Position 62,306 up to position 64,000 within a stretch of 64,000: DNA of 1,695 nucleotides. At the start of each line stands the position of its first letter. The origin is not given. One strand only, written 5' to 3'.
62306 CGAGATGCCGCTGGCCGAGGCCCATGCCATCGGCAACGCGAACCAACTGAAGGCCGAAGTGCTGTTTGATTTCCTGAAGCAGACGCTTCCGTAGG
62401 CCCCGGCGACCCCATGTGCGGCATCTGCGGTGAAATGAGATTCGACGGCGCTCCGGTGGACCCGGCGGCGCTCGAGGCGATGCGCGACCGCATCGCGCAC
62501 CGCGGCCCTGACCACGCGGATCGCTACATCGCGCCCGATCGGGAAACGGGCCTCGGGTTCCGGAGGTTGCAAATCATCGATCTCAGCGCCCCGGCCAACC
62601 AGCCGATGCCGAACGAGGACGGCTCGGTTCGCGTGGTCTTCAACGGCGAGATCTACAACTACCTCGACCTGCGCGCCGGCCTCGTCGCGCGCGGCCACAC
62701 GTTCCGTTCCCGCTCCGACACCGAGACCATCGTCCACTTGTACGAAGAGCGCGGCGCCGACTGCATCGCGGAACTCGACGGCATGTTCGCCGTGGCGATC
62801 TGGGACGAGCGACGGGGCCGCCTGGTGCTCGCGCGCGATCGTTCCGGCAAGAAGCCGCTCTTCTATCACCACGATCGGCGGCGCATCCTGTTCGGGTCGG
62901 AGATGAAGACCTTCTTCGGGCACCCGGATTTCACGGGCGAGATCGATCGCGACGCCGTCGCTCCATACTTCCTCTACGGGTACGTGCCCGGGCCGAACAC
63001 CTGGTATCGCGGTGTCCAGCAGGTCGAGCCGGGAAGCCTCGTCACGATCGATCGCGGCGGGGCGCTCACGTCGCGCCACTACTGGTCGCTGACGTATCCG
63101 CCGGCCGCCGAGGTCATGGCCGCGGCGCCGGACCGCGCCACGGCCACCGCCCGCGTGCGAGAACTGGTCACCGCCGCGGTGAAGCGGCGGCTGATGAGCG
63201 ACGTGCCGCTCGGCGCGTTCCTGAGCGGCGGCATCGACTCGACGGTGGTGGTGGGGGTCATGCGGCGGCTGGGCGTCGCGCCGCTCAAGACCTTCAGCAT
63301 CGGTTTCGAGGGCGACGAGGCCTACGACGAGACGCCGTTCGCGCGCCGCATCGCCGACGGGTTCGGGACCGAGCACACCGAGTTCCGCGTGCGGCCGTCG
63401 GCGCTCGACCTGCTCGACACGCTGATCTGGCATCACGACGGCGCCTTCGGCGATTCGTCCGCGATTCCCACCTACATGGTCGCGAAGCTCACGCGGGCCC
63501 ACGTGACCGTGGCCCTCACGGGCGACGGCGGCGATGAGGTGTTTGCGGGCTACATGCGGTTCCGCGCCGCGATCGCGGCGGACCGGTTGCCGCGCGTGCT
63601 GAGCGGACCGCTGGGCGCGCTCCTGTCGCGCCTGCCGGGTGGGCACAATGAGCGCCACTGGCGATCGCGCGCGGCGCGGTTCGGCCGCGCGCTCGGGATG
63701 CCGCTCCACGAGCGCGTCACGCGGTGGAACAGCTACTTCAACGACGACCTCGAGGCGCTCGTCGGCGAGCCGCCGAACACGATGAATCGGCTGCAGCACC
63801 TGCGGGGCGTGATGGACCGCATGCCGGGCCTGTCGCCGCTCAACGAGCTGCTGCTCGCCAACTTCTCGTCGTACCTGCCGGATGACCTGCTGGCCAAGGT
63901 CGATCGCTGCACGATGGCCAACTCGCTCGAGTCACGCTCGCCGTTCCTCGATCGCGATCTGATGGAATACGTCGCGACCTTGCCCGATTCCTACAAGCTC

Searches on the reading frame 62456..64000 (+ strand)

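Call 24: search_protein_families(library=pfam, proteins=[window:62456-64000:+], max_evalue=0.001)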
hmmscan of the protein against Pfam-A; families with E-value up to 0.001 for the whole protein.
window:62456-64000:+ (515 aa): 3 families
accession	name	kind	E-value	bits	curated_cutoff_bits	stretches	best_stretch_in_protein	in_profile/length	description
PF00733.27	Asn_synthase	-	2.2e-75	255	21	1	234-515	2-259/354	Asparagine synthase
PF13537.11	GATase_7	-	2.7e-43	147.3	25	1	36-153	2-121/123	Glutamine amidotransferase domain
PF13522.11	GATase_6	-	2.8e-40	137.8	27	1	28-149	9-130/130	Glutamine amidotransferase domain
